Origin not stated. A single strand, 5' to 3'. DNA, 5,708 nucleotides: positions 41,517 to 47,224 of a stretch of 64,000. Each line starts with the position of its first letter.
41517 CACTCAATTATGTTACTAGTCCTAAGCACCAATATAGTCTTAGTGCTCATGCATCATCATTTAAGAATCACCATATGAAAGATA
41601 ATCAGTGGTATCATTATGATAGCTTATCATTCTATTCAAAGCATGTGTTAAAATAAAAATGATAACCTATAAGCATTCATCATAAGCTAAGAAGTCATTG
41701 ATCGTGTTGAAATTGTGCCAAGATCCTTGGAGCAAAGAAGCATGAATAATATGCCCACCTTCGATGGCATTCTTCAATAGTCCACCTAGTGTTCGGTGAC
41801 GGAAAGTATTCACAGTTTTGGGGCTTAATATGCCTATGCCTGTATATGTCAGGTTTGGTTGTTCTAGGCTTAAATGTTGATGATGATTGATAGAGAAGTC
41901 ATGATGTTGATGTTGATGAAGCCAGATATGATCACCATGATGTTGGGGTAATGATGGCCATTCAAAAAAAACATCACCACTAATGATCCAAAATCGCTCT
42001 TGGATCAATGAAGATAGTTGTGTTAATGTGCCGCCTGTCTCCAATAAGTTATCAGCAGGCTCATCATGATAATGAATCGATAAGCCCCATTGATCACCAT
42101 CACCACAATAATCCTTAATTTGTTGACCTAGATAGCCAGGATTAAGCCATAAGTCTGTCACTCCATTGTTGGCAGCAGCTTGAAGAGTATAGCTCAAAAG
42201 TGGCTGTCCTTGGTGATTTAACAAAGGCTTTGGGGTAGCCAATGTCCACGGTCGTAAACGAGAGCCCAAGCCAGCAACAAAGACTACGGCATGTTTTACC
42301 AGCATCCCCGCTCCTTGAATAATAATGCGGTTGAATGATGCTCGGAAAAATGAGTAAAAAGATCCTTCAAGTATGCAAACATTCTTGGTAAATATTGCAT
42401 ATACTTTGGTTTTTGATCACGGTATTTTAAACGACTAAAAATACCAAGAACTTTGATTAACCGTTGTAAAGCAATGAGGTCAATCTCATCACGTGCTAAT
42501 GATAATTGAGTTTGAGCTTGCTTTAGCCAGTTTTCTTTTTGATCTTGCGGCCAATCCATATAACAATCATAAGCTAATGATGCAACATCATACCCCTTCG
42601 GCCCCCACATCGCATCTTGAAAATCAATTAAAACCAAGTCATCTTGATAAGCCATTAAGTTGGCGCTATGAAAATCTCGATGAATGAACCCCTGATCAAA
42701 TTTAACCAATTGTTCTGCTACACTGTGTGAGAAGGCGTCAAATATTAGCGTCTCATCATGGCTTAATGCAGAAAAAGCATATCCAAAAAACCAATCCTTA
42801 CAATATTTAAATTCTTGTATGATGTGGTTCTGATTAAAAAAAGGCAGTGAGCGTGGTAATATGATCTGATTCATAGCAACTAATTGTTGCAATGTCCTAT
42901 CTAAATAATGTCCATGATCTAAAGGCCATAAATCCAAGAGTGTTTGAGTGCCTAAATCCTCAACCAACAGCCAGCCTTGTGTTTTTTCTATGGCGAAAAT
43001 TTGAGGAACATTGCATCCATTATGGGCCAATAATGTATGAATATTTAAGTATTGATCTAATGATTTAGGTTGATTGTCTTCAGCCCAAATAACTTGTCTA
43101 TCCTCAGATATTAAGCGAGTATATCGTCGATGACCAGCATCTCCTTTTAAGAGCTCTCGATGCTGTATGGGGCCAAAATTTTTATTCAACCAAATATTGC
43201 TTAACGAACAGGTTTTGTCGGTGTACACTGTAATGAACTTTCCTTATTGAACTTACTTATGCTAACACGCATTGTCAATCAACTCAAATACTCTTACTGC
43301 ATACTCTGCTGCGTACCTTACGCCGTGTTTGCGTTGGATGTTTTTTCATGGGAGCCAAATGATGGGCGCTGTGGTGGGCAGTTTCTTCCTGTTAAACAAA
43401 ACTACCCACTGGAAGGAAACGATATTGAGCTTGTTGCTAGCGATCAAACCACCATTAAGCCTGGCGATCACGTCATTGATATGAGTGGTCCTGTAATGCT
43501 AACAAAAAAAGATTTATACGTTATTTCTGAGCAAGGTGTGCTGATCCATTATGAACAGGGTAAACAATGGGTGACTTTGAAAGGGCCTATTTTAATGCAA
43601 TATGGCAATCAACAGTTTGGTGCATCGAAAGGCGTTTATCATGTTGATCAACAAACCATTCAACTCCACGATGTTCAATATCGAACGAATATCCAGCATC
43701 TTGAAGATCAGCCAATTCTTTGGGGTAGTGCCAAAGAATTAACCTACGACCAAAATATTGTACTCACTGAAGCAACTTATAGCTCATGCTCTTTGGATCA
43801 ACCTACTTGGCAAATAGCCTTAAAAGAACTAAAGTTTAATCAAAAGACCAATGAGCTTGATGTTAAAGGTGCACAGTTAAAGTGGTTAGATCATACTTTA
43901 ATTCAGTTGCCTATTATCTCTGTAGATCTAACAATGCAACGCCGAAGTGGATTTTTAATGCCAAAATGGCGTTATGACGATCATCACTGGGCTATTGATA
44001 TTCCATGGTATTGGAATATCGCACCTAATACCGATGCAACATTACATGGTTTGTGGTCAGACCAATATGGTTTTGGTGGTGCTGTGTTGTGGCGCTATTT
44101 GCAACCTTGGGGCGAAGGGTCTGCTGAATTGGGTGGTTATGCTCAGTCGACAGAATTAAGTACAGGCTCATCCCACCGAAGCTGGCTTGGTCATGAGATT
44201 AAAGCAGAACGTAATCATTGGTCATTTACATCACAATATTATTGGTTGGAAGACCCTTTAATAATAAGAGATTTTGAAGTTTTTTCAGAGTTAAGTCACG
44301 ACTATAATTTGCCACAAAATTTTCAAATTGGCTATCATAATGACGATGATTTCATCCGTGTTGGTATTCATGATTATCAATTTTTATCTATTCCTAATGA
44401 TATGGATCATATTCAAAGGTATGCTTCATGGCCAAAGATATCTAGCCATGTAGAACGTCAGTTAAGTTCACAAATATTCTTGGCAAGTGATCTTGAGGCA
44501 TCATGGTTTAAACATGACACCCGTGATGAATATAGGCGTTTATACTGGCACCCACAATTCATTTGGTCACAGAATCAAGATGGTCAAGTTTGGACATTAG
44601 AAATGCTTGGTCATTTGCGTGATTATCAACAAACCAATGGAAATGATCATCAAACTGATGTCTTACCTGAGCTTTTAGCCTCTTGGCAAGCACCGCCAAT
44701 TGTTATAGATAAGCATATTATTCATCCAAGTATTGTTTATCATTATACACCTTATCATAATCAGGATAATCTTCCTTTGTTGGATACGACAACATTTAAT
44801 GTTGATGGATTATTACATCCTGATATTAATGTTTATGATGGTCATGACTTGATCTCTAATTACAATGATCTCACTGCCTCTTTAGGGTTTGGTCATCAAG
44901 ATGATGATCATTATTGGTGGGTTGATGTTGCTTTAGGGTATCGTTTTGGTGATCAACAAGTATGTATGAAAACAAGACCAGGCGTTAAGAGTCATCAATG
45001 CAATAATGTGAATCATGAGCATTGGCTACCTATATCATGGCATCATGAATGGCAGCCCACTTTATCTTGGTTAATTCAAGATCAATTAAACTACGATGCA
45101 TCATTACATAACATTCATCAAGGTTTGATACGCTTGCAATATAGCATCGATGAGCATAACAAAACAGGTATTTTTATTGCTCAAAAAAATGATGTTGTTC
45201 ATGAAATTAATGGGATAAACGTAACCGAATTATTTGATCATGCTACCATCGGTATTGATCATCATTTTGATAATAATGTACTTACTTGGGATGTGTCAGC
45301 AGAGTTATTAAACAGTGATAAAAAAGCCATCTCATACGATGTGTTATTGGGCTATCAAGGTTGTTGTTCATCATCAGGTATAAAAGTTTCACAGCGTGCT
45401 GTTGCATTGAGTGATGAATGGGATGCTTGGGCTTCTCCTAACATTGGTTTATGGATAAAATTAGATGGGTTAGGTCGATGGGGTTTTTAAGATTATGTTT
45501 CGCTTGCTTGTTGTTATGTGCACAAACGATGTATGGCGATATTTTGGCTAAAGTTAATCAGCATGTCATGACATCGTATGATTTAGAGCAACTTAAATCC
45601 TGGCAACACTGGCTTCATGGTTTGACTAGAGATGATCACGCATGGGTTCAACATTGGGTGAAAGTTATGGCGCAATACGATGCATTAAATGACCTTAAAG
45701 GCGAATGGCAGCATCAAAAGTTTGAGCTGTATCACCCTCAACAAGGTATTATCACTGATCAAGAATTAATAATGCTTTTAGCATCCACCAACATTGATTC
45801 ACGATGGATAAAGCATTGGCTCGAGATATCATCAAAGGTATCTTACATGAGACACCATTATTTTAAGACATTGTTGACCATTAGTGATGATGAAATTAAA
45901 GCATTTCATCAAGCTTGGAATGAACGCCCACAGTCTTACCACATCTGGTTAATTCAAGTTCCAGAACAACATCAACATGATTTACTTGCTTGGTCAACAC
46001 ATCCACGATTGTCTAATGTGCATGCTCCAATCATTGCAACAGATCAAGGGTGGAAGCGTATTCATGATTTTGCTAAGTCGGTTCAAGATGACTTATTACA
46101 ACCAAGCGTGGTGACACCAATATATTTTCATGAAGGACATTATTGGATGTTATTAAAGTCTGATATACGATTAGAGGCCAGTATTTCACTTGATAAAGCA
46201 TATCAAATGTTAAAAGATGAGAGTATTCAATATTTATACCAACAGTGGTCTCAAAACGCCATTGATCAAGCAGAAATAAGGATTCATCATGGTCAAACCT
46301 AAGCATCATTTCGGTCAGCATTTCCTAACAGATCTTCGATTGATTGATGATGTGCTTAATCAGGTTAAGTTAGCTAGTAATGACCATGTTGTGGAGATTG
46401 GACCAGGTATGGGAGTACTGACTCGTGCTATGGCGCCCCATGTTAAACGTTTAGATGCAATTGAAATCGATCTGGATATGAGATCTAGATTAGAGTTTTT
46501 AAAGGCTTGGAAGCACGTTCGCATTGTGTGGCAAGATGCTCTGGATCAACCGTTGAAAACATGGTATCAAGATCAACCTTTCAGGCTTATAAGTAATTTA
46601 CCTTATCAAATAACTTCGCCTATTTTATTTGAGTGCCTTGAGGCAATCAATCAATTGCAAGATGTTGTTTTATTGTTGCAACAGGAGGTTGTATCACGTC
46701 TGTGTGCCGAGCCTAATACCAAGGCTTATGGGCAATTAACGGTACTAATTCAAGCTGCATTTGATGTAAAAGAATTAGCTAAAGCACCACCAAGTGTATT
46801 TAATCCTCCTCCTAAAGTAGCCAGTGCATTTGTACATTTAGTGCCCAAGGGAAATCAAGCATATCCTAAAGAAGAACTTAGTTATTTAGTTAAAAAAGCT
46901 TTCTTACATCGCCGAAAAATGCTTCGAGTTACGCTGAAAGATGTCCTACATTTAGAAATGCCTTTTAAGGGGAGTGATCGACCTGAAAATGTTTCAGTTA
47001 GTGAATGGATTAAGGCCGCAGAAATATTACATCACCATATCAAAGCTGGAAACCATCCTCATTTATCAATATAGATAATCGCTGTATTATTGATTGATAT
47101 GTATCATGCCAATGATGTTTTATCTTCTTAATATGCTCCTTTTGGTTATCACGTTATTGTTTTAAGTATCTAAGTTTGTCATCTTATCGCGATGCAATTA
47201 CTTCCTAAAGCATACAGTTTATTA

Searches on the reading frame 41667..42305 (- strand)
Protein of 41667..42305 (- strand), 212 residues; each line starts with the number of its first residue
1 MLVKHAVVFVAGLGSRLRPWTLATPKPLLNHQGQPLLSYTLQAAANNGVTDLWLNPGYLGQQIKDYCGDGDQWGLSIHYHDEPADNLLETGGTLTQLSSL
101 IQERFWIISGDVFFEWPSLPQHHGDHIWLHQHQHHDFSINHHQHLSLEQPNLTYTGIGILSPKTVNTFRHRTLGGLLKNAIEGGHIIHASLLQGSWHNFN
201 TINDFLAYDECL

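Call 79: search_protein_families(library=pfam, proteins=[window:41667-42305:-], max_evalue=0.0001)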
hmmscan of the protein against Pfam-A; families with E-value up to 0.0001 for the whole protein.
window:41667-42305:- (212 aa): 2 families
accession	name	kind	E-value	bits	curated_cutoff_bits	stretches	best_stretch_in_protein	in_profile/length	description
PF00483.29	NTP_transferase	-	1.2e-11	45.1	21.2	1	6-116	2-115/245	Nucleotidyl transferase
PF12804.13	NTP_transf_3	-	7.9e-06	26.6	27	1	6-112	1-96/160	MobA-like NTP transferase domain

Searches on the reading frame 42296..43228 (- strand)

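Call 79: search_protein_families(library=pfam, proteins=[window:42296-43228:-], max_evalue=0.0001)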
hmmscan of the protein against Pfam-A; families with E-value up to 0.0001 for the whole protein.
window:42296-43228:- (310 aa): 1 family
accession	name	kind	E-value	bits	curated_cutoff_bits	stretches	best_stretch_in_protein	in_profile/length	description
PF01636.29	APH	-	6.2e-19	69.1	23.2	1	30-243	8-230/239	Phosphotransferase enzyme family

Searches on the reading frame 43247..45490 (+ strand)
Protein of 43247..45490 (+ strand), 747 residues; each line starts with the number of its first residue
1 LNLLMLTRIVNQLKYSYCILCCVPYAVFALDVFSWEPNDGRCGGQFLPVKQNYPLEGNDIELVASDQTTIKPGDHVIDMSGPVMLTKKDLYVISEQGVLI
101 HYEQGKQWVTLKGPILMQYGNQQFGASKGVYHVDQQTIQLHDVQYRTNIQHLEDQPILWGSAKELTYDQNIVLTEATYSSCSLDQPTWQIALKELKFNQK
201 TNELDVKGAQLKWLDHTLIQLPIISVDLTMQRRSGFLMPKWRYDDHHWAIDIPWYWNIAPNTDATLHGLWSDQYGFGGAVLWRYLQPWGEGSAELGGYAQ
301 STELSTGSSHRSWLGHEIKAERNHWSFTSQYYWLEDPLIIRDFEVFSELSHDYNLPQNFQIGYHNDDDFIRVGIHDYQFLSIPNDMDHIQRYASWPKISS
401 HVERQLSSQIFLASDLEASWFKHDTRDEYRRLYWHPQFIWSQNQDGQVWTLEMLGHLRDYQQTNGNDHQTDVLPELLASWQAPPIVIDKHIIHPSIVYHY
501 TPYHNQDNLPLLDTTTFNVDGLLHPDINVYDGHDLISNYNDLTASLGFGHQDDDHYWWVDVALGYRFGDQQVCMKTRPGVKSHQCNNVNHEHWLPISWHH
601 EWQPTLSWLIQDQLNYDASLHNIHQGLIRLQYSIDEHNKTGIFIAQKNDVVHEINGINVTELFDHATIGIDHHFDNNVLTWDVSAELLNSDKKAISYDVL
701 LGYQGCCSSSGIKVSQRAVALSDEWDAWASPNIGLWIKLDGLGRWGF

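Call 80: search_protein_families(library=pfam, proteins=[window:43247-45490:+], max_evalue=0.0001)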
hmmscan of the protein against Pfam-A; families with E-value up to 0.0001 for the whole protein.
window:43247-45490:+ (747 aa): 1 family
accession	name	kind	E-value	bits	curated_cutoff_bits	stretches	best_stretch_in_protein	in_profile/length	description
PF04453.20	LptD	-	1.2e-16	61.5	22.4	1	323-635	16-343/384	LPS transport system D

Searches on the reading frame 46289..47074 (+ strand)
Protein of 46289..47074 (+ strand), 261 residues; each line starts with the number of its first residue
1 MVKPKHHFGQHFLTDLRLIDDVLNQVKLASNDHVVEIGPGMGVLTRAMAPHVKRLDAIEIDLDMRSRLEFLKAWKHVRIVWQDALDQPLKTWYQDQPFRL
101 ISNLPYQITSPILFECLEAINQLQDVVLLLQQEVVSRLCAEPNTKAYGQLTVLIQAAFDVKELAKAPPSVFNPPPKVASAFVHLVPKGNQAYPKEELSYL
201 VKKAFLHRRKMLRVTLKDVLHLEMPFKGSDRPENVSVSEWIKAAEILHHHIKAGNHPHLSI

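Call 80: search_protein_families(library=pfam, proteins=[window:46289-47074:+], max_evalue=0.0001)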
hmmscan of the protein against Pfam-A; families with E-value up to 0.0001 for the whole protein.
window:46289-47074:+ (261 aa): 1 family
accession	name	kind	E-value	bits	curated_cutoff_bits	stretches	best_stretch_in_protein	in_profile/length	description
PF00398.26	RrnaAD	-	1.9e-53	181.7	24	1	4-221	4-228/263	Ribosomal RNA adenine dimethylase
